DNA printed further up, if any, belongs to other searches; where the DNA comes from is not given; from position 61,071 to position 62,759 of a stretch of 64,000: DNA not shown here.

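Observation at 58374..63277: Corrinoid protein plus three tandem non-pyrrolysine MtmB-family methyltransferases: methyl-transfer system with unknown substrates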

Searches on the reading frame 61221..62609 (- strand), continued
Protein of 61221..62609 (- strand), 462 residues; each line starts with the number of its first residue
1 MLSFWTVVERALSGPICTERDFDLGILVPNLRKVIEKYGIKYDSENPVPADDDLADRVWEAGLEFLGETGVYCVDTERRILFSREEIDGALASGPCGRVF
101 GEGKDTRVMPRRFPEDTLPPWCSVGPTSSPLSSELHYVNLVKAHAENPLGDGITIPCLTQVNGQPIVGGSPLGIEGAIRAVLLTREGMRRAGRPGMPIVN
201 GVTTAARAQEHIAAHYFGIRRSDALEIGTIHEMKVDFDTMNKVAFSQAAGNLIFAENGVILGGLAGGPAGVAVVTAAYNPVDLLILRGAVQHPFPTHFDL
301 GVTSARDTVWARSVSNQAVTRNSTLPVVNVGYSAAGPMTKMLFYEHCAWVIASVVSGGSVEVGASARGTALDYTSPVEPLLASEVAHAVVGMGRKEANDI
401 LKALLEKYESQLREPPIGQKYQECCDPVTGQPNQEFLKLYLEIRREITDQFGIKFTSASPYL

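Call 53: find_encoding_contigs(protein=P0363, flank=6000, max_places=2)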
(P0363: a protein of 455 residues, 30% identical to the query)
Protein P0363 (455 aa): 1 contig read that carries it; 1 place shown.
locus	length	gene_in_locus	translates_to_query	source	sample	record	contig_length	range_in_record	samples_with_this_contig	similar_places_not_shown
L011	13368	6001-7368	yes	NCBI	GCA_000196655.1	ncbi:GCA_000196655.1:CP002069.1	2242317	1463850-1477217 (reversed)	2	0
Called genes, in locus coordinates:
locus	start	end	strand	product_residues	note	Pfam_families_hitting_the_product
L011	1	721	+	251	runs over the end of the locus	PF03807:F420_oxidored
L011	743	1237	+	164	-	PF13183:Fer4_8, PF13237:Fer4_10, PF12838:Fer4_7 (weak), PF13187:Fer4_9, PF13534:Fer4_17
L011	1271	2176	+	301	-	PF02754:CCG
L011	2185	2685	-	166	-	PF01325:Fe_dep_repress, PF02742:Fe_dep_repr_C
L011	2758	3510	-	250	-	PF02463:SMC_N (faint), PF00005:ABC_tran, PF13173:AAA_14 (faint), PF13304:AAA_21 (faint)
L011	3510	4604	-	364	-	PF01032:FecCD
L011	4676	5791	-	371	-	PF01497:Peripla_BP_2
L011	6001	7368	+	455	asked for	PF05369:MtmB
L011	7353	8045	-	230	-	PF01209:Ubie_methyltran, PF03848:TehB (weak), PF13489:Methyltransf_23 (weak), PF13847:Methyltransf_31, PF08241:Methyltransf_11, PF08242:Methyltransf_12 (weak), PF13649:Methyltransf_25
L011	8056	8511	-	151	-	PF27154:ORF11_beta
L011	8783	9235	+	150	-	PF00583:Acetyltransf_1, PF13673:Acetyltransf_10 (weak), PF13508:Acetyltransf_7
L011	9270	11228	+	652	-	PF00723:Glyco_hydro_15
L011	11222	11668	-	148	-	PF13420:Acetyltransf_4 (weak), PF13673:Acetyltransf_10, PF00583:Acetyltransf_1, PF13508:Acetyltransf_7, PF08445:FR47 (weak)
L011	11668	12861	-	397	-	PF01546:Peptidase_M20, PF07687:M20_dimer (weak)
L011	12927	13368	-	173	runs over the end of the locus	PF00932:LTD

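Call 54: find_encoding_contigs(protein=P0374, flank=6000, max_places=2)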
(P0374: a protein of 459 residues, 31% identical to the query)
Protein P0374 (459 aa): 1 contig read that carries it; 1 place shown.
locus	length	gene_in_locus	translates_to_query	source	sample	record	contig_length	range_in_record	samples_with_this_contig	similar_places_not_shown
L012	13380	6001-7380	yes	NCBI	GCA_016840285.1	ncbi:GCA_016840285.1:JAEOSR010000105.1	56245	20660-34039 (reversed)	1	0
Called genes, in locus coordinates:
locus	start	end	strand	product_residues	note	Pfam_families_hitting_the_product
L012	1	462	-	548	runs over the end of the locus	PF25292:Beta-prop_CGLA (faint), PF13360:PQQ_2 (weak), PF13570:Beta-prop_ACSF4 (weak)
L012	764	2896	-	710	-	-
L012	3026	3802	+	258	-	PF04414:tRNA_deacylase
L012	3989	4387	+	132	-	PF03259:Robl_LC7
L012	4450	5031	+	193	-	PF00025:Arf (weak), PF00071:Ras, PF08477:Roc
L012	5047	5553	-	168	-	PF13614:AAA_31 (weak)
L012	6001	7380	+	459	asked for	PF05369:MtmB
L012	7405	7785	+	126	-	PF04191:PEMT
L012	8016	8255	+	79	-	-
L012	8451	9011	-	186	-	PF02870:Methyltransf_1N (weak), PF01035:DNA_binding_1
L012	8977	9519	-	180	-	PF02805:Ada_Zn_binding, PF12833:HTH_18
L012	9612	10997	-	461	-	PF05369:MtmB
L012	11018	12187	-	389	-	PF04389:Peptidase_M28, PF01546:Peptidase_M20, PF07687:M20_dimer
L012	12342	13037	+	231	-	-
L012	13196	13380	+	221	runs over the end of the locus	PF01209:Ubie_methyltran, PF13489:Methyltransf_23, PF13847:Methyltransf_31, PF08241:Methyltransf_11, PF08242:Methyltransf_12, PF13649:Methyltransf_25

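Call 55: find_encoding_contigs(protein=P0187, flank=6000, max_places=2)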
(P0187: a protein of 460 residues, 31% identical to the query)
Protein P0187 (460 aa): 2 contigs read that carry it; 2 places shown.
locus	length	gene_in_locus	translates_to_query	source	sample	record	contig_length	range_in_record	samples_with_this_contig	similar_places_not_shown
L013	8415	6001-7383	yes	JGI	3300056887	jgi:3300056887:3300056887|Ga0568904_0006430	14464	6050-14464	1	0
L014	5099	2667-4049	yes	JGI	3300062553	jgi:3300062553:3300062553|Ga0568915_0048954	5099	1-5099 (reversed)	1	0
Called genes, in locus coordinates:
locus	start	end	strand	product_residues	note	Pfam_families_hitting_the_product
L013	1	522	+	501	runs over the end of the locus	-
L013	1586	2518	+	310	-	-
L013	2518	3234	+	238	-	PF19502:DUF6036 (faint), PF08843:AbiEii (faint)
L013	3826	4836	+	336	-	PF01609:DDE_Tnp_1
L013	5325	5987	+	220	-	PF02607:B12-binding_2, PF02310:B12-binding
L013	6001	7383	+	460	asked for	PF05369:MtmB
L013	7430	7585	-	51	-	-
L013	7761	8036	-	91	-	PF00535:Glycos_transf_2 (weak)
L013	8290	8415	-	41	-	?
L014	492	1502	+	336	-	PF01609:DDE_Tnp_1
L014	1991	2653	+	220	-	PF02607:B12-binding_2, PF02310:B12-binding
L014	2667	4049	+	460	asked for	PF05369:MtmB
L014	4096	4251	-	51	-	-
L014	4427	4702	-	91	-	PF00535:Glycos_transf_2 (weak)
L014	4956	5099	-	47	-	?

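Call 57: find_related_loci(query=A2, collection=genome_contigs, flank=4000)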
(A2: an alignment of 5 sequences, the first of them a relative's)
Query A2 (460 aa) in genome_contigs; peptide patterns used: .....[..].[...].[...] (x = any residue, [..] = any of these).
309 stretches matched a pattern; 36 encode a relative of the query (tblastn E <= 1e-3); 36 distinct loci.
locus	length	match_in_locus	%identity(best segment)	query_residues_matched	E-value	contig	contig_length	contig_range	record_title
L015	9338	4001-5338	42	7-453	1e-112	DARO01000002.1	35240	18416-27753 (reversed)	MAG TPA_asm: Methanomassiliicoccaceae archaeon UBA71 UBA71_contig_6064, whole genome shotgun sequence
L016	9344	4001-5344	42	4-454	1e-111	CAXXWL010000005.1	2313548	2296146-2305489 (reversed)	MAG: uncultured Caenibius sp. isolate 2b5e544d-74ba-4d02-9fd3-c32a5352e489 genome assembly, contig: contig_5, whole geno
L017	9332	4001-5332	40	8-453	5e-111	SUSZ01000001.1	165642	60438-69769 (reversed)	MAG: Thermoplasmata archaeon isolate SIG7 NODE_17_length_165642_cov_6.322237, whole genome shotgun sequence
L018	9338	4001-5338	42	8-454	3e-110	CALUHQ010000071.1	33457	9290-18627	MAG: Candidatus Methanomethylophilaceae archaeon isolate E27__bin288 genome assembly, contig: E27__k127_4373831, whole g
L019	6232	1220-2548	42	8-452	2e-110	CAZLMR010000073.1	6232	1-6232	MAG TPA_asm: uncultured Methanomassiliicoccales archaeon isolate SRP315200_co1_81 genome assembly, contig: NODE_30891_le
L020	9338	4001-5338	41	8-459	3e-110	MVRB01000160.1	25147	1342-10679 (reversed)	MAG: Methanomassiliicoccales archaeon PtaU1.Bin030 A4E31_contig000160, whole genome shotgun sequence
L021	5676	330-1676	41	8-459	3e-109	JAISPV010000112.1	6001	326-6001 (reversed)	MAG: Candidatus Methanoplasma sp. isolate Jx357_bin42 k119_2453298, whole genome shotgun sequence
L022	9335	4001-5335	41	7-453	8e-109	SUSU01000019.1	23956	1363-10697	MAG: Thermoplasmata archaeon isolate SIG2 NODE_262_length_23956_cov_5.902467, whole genome shotgun sequence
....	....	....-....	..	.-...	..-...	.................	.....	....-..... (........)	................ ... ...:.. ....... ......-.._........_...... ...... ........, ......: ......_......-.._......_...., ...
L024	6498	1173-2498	40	8-451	7e-108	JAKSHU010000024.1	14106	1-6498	MAG: archaeon isolate Horse_feces3 MAG003_24, whole genome shotgun sequence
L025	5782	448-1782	41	8-453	1e-107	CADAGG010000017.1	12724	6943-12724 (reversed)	methanogenic archaeon isolate RUG13270 genome assembly, contig: RUG13270_asm_17, whole genome shotgun sequence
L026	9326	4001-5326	41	8-451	2e-107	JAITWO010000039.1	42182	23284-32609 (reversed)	MAG: Methanomassiliicoccaceae archaeon isolate Xx448_bin23 k119_1315875, whole genome shotgun sequence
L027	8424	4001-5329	41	7-451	2e-107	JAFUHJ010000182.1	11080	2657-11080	MAG: Candidatus Methanomethylophilaceae archaeon isolate RGIG4496 Roe_deer_Omasum.Co__c906233, whole genome shotgun sequ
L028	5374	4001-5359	40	4-459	5e-107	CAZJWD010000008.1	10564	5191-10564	MAG TPA_asm: uncultured Methanomassiliicoccales archaeon isolate binchicken_co370_57 genome assembly, contig: NODE_5737_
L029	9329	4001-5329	39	8-451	3e-107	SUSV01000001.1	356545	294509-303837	MAG: Thermoplasmata archaeon isolate SIG3 NODE_44_length_356545_cov_14.015544, whole genome shotgun sequence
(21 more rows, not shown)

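Call 67: find_related_loci(query=A3, collection=metagenome_contigs, flank=10000)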
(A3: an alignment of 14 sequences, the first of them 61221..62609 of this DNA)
Query A3 (462 aa) in metagenome_contigs; peptide patterns used: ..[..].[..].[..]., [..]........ (x = any residue, [..] = any of these).
479 stretches matched a pattern; 172 encode a relative of the query (tblastn E <= 1e-3); the best 80 are kept; 80 distinct loci.
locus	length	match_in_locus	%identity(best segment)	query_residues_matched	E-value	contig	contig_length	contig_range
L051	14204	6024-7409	90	1-462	0e+0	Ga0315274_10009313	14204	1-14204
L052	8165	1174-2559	91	1-462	0e+0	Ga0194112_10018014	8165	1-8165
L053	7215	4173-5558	91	1-462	0e+0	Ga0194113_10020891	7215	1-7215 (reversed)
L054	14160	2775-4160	91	1-462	0e+0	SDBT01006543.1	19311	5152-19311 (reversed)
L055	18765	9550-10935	91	1-462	0e+0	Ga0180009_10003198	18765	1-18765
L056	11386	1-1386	89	1-462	0e+0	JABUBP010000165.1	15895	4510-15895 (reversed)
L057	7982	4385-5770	89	1-462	0e+0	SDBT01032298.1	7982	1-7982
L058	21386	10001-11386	89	1-462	0e+0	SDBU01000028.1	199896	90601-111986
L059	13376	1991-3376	89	1-462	0e+0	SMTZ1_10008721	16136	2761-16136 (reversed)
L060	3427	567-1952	89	1-462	0e+0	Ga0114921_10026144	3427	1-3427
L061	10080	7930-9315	89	1-462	0e+0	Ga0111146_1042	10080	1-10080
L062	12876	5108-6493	85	1-462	0e+0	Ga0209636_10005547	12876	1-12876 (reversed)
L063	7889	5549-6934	89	1-462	0e+0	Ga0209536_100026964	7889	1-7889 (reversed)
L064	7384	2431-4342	85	1-462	0e+0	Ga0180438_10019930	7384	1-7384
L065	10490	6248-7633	84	1-462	0e+0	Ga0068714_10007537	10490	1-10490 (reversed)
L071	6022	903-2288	80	1-462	0e+0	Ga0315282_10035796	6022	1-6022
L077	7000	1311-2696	73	1-462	0e+0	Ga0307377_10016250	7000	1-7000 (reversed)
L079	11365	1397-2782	70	1-462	0e+0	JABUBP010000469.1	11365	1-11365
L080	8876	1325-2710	70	1-462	0e+0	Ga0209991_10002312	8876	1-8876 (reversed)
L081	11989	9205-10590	72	1-462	0e+0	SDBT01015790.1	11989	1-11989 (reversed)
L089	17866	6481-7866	68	1-462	0e+0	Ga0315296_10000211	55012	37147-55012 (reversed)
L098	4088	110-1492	71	1-461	0e+0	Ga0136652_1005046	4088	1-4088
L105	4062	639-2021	66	1-462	0e+0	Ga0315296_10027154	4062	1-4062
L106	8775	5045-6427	65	1-462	0e+0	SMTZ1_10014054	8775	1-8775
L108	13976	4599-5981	64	1-462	0e+0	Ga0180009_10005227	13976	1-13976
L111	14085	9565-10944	67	1-462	0e+0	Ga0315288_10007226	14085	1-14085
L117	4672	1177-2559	63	1-462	0e+0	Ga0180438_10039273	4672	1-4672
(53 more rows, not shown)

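Call 75: search_protein_families(library=pfam, proteins=[L108:1327-3288:+, L108:3391-4569:+, L108:6047-7459:+, L077:3595-5016:+, L071:4510-5844:+, L071:4016-4522:+, L065:9578-10489:+, L098:1613-2593:+, L106:4116-4994:+, L106:3119-4069:+], max_evalue=0.00001)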
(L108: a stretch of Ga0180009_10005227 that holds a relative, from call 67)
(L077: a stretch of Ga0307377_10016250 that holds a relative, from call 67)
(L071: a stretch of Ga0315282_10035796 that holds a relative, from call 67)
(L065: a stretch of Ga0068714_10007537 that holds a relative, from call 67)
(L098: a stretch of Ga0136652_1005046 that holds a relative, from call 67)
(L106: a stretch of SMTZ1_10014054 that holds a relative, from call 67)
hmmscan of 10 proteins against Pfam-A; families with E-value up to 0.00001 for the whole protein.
L108:1327-3288:+ (653 aa): 2 families
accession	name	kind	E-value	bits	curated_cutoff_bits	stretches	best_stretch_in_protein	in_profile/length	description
PF00501.34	AMP-binding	-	1.8e-45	155.8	29.9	1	96-471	8-377/384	AMP-binding enzyme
PF16177.11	ACAS_N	-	8.7e-12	45.1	27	1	36-92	1-54/55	Acetyl-coenzyme A synthetase N-terminus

L108:3391-4569:+ (392 aa): 1 family
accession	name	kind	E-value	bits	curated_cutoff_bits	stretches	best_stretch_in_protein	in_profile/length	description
PF03601.19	Cons_hypoth698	-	2.8e-67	227.2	24.5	1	45-367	11-303/304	Conserved hypothetical protein 698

L108:6047-7459:+ (470 aa): 6 families
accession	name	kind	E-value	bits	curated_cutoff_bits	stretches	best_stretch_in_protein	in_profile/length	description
PF10996.14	Beta-Casp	-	1.7e-39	135.4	27.7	1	260-384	2-120/120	Beta-Casp domain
PF07521.17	RMMBL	-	6.4e-20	71.3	21.6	1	398-461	2-63/63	Zn-dependent metallo-hydrolase RNA specificity domain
PF00753.33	Lactamase_B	-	8.8e-16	58.9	22.7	1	16-203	6-161/196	Metallo-beta-lactamase superfamily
PF12706.13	Lactamase_B_2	-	1.6e-11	44.6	27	1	27-92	2-69/200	Beta-lactamase superfamily domain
PF16661.11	Lactamase_B_6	-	1.2e-10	41.5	27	1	20-176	1-150/193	Metallo-beta-lactamase superfamily domain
PF13483.12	Lactamase_B_3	-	6e-06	26.8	24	0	15-69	6-51/160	Beta-lactamase superfamily domain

L077:3595-5016:+ (473 aa): 1 family
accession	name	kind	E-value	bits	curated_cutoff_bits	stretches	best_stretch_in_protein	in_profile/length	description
PF01425.27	Amidase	-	4.6e-112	375.7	27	1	31-453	1-445/445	Amidase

L071:4510-5844:+ (444 aa): 4 families
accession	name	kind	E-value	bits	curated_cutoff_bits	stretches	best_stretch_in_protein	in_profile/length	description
PF07992.20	Pyr_redox_2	-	2.1e-52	178.8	26.1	1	5-285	2-281/291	Pyridine nucleotide-disulphide oxidoreductase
PF00070.33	Pyr_redox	-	3.7e-17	63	22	1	147-228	1-80/82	Pyridine nucleotide-disulphide oxidoreductase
PF18267.7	Rubredoxin_C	-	8.7e-11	42.1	25.9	1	325-390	2-68/70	Rubredoxin NAD+ reductase C-terminal domain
PF01266.30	DAO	-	6.8e-08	32.8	27.9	0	148-177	2-31/353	FAD dependent oxidoreductase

L071:4016-4522:+ (168 aa): 8 families
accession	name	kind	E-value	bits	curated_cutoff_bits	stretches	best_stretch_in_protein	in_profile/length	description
PF13247.11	Fer4_11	-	2.4e-16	60.2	26.2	1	56-141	6-96/100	4Fe-4S dicluster domain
PF12838.12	Fer4_7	-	1.9e-12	47.9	27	0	59-107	1-52/52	4Fe-4S dicluster domain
PF12837.12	Fer4_6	-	5.1e-11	42.4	25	1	86-108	2-24/24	4Fe-4S binding domain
PF13187.11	Fer4_9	-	6.7e-10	39.3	27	0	59-108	1-52/52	4Fe-4S dicluster domain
PF00037.32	Fer4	-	7.1e-10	38.7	21.1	1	86-109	1-24/24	4Fe-4S binding domain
PF14697.11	Fer4_21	-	6.8e-09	36.2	35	0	59-108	7-57/59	4Fe-4S dicluster domain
PF12797.12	Fer4_2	-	1e-06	28.7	24.5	0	86-105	3-22/22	4Fe-4S binding domain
PF13237.11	Fer4_10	-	5.8e-06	26.6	25.5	0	87-136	3-53/53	4Fe-4S dicluster domain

L065:9578-10489:+ (304 aa): 1 family
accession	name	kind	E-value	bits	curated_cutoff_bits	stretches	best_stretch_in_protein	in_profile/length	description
PF02754.22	CCG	-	7.7e-12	45.6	20.6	1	165-247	1-84/85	Cysteine-rich domain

L098:1613-2593:+ (326 aa): 2 families
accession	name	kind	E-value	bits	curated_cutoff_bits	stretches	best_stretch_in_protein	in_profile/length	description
PF13175.12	AAA_15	-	1.2e-16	61.8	32.1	1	1-64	1-55/374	AAA ATPase domain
PF13304.12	AAA_21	-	1.6e-11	45.3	27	1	23-274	1-304/304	AAA domain, putative AbiEii toxin, Type IV TA system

L106:4116-4994:+ (292 aa): 1 family
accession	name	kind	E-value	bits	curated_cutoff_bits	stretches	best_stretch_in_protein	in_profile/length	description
PF14336.11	GLUCM-like_C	-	4.2e-67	227.1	27.9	1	17-284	7-290/291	D-glutamate cyclase-like, C-terminal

L106:3119-4069:+ (316 aa): 1 family
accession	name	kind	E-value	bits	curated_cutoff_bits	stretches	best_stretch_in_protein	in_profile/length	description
PF02626.20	CT_A_B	-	2e-101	339.5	25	1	28-289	1-260/261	Carboxyltransferase domain, subdomain A and B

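Call 76: search_protein_families(library=pfam, proteins=[L111:8382-9437:+, L111:11037-11870:+, L111:12017-12898:+, L105:2049-3089:+, L117:2635-3708:+, L089:9346-10182:+, L081:6424-7680:+, L079:4076-5173:+, L079:3319-4047:+, L080:3167-4408:-], max_evalue=0.00001)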
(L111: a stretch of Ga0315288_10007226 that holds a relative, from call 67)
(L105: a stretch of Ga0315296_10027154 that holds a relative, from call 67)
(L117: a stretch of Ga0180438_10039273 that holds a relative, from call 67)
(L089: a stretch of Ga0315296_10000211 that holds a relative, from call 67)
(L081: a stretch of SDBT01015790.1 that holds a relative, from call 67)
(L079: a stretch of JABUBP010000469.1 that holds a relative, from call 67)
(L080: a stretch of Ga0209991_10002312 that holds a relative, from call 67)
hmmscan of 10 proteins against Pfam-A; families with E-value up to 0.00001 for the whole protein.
L111:8382-9437:+ (351 aa): 1 family
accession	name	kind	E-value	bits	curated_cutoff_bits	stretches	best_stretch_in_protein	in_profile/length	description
PF02615.19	Ldh_2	-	1.3e-109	366.8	38.8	1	10-337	3-333/333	Malate/L-lactate dehydrogenase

L111:11037-11870:+ (277 aa): 1 family
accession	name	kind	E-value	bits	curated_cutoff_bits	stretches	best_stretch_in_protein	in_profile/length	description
PF06314.16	ADC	-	5.7e-28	98.5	29.8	1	13-265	2-225/238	Acetoacetate decarboxylase (ADC)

L111:12017-12898:+ (293 aa): 2 families
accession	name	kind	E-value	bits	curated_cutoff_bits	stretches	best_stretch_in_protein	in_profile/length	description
PF01436.27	NHL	-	2.2e-15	56.3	20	0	119-147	1-28/28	NHL repeat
PF17170.10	DUF5128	-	1.3e-09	38.1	22.9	0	132-223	55-147/321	6-bladed beta-propeller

L105:2049-3089:+ (346 aa): 3 families
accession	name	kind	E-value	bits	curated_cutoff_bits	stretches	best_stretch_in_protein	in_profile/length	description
PF00107.32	ADH_zinc_N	-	9.7e-34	116.5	31.8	1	179-308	1-128/129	Zinc-binding dehydrogenase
PF08240.17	ADH_N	-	3.6e-26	91.9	23.5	1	28-138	1-104/104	Alcohol dehydrogenase GroES-like domain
PF13602.12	ADH_zinc_N_2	-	2.2e-14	54.9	27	1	212-333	2-124/134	Zinc-binding dehydrogenase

L117:2635-3708:+ (357 aa): 2 families
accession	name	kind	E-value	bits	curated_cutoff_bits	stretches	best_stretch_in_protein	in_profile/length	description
PF02423.21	OCD_Mu_crystall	-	1e-101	340.5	24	1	32-346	2-313/314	Ornithine cyclodeaminase/mu-crystallin family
PF01488.26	Shikimate_DH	-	2e-06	28.4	24.3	1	155-244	10-97/138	Shikimate / quinate 5-dehydrogenase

L089:9346-10182:+ (278 aa): 1 family
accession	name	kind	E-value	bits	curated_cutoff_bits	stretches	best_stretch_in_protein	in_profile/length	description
PF07760.16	DUF1616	-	9.2e-82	275.1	31.6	1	13-276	4-307/307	Protein of unknown function (DUF1616)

L081:6424-7680:+ (418 aa): 1 family
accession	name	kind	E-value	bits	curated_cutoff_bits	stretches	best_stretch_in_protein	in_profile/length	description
PF00291.31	PALP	-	4.6e-75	253.1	35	1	81-380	4-295/295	Pyridoxal-phosphate dependent enzyme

L079:4076-5173:+ (365 aa): 3 families
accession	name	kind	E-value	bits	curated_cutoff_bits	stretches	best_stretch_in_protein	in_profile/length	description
PF01872.23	RibD_C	-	3e-56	190.8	24.1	1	147-355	1-196/197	RibD C-terminal domain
PF00383.29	dCMP_cyt_deam_1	-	4.1e-19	68.8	25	1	3-100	4-102/102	Cytidine and deoxycytidylate deaminase zinc-binding region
PF14437.12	MafB19-deam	-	2.3e-15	57.2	27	1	3-140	3-139/142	MafB19-like deaminase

L079:3319-4047:+ (242 aa): 0 families

L080:3167-4408:- (413 aa): 0 families
